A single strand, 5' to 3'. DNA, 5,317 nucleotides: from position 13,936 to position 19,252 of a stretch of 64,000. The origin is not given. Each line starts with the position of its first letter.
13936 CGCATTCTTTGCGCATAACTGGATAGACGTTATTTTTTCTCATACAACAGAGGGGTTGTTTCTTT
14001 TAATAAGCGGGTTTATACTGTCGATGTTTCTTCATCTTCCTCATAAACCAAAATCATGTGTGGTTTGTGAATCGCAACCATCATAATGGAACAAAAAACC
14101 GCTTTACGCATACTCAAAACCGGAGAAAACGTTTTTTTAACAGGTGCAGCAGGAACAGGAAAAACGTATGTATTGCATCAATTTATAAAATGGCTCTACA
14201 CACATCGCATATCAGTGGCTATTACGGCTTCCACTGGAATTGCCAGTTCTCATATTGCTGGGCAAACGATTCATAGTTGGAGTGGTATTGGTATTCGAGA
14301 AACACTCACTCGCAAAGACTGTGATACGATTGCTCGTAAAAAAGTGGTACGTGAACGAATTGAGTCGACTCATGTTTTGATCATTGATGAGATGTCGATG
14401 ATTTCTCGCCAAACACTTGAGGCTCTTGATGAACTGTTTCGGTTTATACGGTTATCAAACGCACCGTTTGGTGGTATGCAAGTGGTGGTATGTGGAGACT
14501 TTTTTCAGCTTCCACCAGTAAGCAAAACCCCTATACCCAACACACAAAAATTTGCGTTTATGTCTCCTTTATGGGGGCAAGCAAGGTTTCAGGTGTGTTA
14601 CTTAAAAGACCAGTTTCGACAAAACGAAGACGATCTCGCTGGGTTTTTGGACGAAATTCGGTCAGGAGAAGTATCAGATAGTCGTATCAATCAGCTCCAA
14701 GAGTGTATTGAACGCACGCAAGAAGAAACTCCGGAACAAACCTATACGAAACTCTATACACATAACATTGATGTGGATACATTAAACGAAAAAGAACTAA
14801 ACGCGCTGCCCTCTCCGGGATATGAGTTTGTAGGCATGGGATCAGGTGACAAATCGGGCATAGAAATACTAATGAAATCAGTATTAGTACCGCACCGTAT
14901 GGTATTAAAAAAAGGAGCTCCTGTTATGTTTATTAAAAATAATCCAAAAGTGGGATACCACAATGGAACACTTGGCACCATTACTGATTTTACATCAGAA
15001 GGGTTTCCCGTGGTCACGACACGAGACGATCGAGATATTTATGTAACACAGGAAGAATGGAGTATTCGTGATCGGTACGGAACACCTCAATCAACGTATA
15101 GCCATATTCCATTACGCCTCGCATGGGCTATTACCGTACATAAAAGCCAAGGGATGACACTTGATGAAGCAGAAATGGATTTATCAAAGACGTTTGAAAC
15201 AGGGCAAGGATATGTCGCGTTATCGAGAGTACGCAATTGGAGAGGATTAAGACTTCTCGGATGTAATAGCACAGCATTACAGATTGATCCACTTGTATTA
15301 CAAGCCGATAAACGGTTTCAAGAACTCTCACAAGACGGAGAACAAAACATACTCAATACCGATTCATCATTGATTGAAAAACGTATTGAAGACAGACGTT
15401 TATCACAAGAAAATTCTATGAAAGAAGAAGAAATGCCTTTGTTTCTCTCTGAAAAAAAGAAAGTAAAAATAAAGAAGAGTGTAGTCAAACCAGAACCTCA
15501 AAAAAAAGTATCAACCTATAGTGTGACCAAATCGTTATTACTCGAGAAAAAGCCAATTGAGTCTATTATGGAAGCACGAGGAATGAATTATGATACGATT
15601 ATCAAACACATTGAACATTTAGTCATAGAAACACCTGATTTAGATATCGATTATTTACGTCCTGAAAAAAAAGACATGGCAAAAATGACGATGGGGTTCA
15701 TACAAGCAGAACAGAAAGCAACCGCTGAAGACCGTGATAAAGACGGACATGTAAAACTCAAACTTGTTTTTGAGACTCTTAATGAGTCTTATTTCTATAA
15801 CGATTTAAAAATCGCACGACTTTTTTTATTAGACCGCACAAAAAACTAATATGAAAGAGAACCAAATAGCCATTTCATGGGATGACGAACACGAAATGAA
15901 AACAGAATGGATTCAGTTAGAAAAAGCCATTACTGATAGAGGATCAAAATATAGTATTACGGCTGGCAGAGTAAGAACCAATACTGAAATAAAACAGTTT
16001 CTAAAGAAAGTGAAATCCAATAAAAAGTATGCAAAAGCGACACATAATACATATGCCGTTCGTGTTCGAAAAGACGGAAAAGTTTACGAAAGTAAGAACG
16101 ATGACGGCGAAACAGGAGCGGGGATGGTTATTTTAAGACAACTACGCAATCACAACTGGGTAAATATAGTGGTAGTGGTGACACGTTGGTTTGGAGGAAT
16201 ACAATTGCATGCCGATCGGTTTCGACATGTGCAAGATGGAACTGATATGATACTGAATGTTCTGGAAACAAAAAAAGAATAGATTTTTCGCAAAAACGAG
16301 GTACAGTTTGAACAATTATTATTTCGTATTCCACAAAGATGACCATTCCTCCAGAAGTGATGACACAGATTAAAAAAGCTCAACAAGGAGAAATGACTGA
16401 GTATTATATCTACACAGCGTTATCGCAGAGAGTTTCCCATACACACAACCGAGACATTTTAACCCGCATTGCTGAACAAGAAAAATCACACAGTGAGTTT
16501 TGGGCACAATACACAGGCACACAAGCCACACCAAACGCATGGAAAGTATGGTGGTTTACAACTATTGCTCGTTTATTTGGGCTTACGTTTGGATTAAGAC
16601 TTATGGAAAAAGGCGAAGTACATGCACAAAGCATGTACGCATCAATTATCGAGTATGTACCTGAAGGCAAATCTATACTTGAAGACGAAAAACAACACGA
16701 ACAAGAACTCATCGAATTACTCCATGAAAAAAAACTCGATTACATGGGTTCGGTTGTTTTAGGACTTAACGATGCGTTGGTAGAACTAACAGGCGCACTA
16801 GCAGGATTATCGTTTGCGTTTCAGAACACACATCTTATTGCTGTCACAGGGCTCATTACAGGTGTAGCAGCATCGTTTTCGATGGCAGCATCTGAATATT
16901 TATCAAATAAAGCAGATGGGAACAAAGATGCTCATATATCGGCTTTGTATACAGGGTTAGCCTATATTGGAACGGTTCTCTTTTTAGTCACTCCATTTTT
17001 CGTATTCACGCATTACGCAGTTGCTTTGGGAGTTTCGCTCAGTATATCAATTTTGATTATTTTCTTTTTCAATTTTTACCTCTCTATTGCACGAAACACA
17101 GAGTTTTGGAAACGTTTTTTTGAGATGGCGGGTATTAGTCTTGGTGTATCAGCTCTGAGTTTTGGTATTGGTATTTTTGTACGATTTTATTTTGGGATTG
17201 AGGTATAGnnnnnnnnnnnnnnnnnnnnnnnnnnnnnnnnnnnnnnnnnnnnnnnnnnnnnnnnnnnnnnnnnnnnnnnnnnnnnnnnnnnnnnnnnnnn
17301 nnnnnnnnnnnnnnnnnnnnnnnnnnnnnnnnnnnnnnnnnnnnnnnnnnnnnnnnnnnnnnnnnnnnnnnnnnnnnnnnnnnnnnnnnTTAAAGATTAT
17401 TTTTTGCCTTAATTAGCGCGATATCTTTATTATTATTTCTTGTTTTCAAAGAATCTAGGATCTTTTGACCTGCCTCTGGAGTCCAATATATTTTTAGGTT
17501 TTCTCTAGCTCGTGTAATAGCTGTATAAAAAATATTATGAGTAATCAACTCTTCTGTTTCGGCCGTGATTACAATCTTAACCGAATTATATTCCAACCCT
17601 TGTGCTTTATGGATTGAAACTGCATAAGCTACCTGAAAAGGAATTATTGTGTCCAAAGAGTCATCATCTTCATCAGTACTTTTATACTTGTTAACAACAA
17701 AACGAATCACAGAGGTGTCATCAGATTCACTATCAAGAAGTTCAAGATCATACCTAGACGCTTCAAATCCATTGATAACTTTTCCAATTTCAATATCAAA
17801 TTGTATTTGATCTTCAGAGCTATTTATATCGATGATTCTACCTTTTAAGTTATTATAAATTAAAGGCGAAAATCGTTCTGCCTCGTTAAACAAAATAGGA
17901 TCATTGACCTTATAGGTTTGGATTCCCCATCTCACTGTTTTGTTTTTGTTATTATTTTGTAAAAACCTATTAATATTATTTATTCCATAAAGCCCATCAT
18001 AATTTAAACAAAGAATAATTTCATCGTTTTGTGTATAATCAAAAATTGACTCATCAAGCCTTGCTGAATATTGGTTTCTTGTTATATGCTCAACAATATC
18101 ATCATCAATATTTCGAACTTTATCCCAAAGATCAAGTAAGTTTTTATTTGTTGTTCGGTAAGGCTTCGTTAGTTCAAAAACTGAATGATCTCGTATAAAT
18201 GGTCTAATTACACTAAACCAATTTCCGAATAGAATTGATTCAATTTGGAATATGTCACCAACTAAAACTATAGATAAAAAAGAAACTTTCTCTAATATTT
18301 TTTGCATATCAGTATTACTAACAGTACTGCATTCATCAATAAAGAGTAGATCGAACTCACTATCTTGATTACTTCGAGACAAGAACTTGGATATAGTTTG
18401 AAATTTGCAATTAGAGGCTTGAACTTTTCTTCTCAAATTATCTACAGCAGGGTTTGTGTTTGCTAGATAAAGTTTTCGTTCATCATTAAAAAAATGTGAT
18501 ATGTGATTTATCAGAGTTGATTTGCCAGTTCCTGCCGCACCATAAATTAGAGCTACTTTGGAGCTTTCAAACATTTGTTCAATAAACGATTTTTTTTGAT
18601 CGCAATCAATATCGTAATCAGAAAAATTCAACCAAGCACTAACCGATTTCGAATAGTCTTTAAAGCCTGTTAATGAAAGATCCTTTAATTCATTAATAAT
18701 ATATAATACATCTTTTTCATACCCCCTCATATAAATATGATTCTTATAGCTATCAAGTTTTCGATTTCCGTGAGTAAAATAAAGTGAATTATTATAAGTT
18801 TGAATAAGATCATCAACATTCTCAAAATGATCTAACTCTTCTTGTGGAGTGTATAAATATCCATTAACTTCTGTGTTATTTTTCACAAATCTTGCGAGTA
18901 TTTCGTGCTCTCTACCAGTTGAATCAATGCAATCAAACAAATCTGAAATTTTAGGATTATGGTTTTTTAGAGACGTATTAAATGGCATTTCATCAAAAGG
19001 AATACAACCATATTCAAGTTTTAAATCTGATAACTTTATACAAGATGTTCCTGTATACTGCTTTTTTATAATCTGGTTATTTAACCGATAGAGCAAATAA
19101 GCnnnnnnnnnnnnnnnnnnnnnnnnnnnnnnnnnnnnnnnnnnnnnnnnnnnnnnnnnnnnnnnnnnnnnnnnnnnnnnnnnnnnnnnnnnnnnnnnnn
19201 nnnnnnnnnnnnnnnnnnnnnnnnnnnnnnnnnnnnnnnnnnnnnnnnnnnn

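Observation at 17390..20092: Single-gene cargo: HEPN-like Rx4H motif fused to an SF1B helicase, a candidate one-protein defence or abortive-infection module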

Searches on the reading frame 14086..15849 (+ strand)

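Call 4: search_protein_families(library=pfam, proteins=[window:14086-15849:+], max_evalue=0.01)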
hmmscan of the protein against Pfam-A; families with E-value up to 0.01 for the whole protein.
window:14086-15849:+ (587 aa): 16 families
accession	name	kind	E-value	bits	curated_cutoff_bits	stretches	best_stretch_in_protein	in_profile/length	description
PF05970.20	PIF1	-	5.7e-43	147.5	25.9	1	10-183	19-193/223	PIF1-like helicase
PF13604.12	AAA_30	-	2.7e-16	60.3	27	1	2-201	5-177/191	AAA domain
PF13245.12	AAA_19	-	6.5e-14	52.7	25.1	1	3-146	1-133/134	AAA domain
PF13401.12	AAA_22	-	1.4e-10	42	27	1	13-137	5-122/130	AAA domain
PF14493.12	HTH_40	-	1.2e-09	38.8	27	1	477-578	1-89/89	Helix-turn-helix domain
PF21530.3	Pif1_2B_dom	-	2.2e-08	34.1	23.9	1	264-302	8-47/47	DNA helicase Pif1, 2B domain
PF07728.20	AAA_5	-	1.8e-05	25.2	22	1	15-119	1-91/139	AAA domain (dynein-related subfamily)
PF13191.12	AAA_16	-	0.00015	22.8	32.6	1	12-47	21-58/167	AAA ATPase domain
PF25199.1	nSTAND_NTPase5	-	0.00038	20.7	34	1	14-116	42-118/145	Novel STAND NTPase 5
PF02689.20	Herpes_Helicase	-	0.00098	17.7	27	0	348-389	732-775/808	Helicase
PF18335.7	SH3_13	-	0.0011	19.2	41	1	273-305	25-57/65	ATP-dependent RecD-like DNA helicase SH3 domain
PF20720.3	nSTAND3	-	0.002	18.3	27.2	1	4-44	8-48/155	Novel STAND NTPase 3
PF05127.21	NAT10_TcmA_helicase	-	0.0044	17.4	22.7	0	18-115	2-110/176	RNA cytidine acetyltransferase NAT10/TcmA, helicase domain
PF01443.25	Viral_helicase1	-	0.005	17.1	21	0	18-106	3-71/228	Viral superfamily 1 RNA helicase core domain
PF12775.13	AAA_7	-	0.0062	16.5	25.8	0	9-51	29-72/181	P-loop containing dynein motor region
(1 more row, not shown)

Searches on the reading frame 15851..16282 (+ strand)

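Call 4: search_protein_families(library=pfam, proteins=[window:15851-16282:+], max_evalue=0.01)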
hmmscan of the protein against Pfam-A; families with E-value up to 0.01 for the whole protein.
window:15851-16282:+ (143 aa): 2 families
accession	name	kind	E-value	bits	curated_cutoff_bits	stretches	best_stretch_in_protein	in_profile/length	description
PF01205.25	UPF0029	-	8.3e-27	93.7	27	1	30-132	1-104/107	Uncharacterized protein family UPF0029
PF02750.19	Synapsin_C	-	0.0069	16.4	22.5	1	57-140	85-177/203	Synapsin, ATP binding domain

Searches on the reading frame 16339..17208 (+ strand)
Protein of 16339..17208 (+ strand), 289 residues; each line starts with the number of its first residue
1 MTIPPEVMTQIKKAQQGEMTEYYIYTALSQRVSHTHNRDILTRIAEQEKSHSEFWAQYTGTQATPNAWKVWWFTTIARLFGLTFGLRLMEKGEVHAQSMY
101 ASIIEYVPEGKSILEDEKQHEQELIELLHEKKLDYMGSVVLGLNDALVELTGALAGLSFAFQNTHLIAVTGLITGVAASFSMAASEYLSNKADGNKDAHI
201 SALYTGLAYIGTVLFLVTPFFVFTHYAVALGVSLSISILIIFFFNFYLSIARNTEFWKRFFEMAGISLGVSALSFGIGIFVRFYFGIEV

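Call 4: search_protein_families(library=pfam, proteins=[window:16339-17208:+], max_evalue=0.01)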
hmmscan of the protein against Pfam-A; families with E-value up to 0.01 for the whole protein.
window:16339-17208:+ (289 aa): 3 families
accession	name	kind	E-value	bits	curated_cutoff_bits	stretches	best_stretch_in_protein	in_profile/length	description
PF01988.24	VIT1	-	1.4e-11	45.1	28.1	1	138-192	3-58/214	VIT family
PF02915.23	Rubrerythrin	-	0.00013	22.7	22.8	1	12-57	4-51/137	Rubrerythrin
PF03232.19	COQ7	-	0.0064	16.6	23.5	0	11-64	7-61/169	Ubiquinone biosynthesis protein COQ7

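Call 61: find_encoding_contigs(protein=window:16339-17208:+, flank=10000, max_places=8)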
Protein window:16339-17208:+ (289 aa): 1 contig read that carries it; 1 place shown.
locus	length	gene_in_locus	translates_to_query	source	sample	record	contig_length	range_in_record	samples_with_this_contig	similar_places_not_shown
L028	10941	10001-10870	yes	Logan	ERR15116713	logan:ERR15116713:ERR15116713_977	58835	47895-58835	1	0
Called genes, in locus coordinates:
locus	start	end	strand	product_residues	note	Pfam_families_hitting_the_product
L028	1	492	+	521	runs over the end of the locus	-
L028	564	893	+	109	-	-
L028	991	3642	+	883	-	PF02861:Clp_N, PF00004:AAA, PF17871:AAA_lid_9, PF00158:Sigma54_activat (weak), PF00004:AAA, PF07724:AAA_2, PF07728:AAA_5, PF10431:ClpB_D2-small, +10 more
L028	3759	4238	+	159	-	PF01025:GrpE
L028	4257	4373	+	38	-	-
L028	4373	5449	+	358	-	PF02540:NAD_synthase (weak), PF03054:tRNA_Me_trans, PF20259:tRNA_Me_trans_M, PF20258:tRNA_Me_trans_C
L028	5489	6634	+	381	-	-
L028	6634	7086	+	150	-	PF00877:NLPC_P60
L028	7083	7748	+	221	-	-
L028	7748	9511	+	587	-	PF05970:PIF1, PF07728:AAA_5 (faint), PF13245:AAA_19, PF13401:AAA_22, PF13604:AAA_30, PF21530:Pif1_2B_dom, PF14493:HTH_40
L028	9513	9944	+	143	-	PF01205:Impact_N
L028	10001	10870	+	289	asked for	PF01988:VIT1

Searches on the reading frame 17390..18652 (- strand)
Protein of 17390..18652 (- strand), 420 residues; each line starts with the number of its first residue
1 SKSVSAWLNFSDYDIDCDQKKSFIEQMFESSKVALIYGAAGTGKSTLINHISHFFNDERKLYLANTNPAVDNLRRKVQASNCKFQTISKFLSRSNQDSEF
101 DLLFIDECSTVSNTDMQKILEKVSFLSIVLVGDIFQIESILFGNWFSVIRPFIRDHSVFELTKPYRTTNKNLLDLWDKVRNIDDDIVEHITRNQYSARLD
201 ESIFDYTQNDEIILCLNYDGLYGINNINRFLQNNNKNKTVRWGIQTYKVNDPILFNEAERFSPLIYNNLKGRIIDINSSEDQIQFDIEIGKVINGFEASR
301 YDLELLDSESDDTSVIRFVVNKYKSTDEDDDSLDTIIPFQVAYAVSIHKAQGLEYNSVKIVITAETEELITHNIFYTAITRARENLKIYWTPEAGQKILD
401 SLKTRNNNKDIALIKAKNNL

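Call 71: search_solved_structures(query=window:17390-18652:-, max_evalue=0.001)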
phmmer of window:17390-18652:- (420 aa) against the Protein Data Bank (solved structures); distinct sequences matched with E-value up to 0.001: 13.
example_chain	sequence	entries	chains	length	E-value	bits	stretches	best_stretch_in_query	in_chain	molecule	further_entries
3e1s_A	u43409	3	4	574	7.1e-08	35.1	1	337-386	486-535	Exodeoxyribonuclease V, subunit RecD | Exodeoxyribonuclease V, subunit RecD, putative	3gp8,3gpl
8bns_A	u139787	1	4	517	1.2e-07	34.4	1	23-384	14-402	AAA ATPase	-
8bnv_A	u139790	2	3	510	2.4e-07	33.4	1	21-383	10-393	AAA family ATPase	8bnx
1w36_D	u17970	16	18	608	8.1e-07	31.6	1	339-398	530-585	EXODEOXYRIBONUCLEASE V ALPHA CHAIN | RecBCD enzyme subunit RecD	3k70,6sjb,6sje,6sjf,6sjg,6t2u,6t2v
5ld2_D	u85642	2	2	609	8.2e-07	31.6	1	339-398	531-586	RecBCD enzyme subunit RecD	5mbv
6s3e_A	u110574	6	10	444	3.1e-05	26.4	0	337-384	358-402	PIF1 helicase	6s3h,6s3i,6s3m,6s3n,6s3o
6s3p_A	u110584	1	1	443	3.3e-05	26.3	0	337-384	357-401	PIF1 helicase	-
7oar_A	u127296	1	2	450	3.4e-05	26.2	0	337-384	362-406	Pif1 helicase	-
9kwf_B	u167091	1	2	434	4e-05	26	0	17-127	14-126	Putative deoxyribonuclease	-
7bil_A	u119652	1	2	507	4.1e-05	26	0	337-384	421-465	PIF1 helicase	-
7ada_A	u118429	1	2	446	4.9e-05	25.7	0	337-384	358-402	PIF1 helicase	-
6xzt_A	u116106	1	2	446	7.9e-05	25.1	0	337-384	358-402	PIF1 helicase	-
5wwp_B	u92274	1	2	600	0.00054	22.3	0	346-394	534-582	ORF1ab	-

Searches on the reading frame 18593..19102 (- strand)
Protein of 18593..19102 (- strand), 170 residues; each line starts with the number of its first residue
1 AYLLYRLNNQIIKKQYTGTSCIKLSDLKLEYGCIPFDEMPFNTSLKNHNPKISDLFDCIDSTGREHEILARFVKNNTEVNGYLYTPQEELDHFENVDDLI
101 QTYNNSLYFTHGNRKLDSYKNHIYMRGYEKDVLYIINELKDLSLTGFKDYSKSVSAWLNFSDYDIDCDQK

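Call 16: search_protein_families(library=pfam, proteins=[window:18593-19102:-], max_evalue=10)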
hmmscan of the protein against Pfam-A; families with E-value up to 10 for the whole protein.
window:18593-19102:- (170 aa): 1 family
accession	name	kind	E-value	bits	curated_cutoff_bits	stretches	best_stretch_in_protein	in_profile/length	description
PF04033.18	DUF365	-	0.0083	16.9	25.9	1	88-142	21-75/96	Domain of unknown function (DUF365)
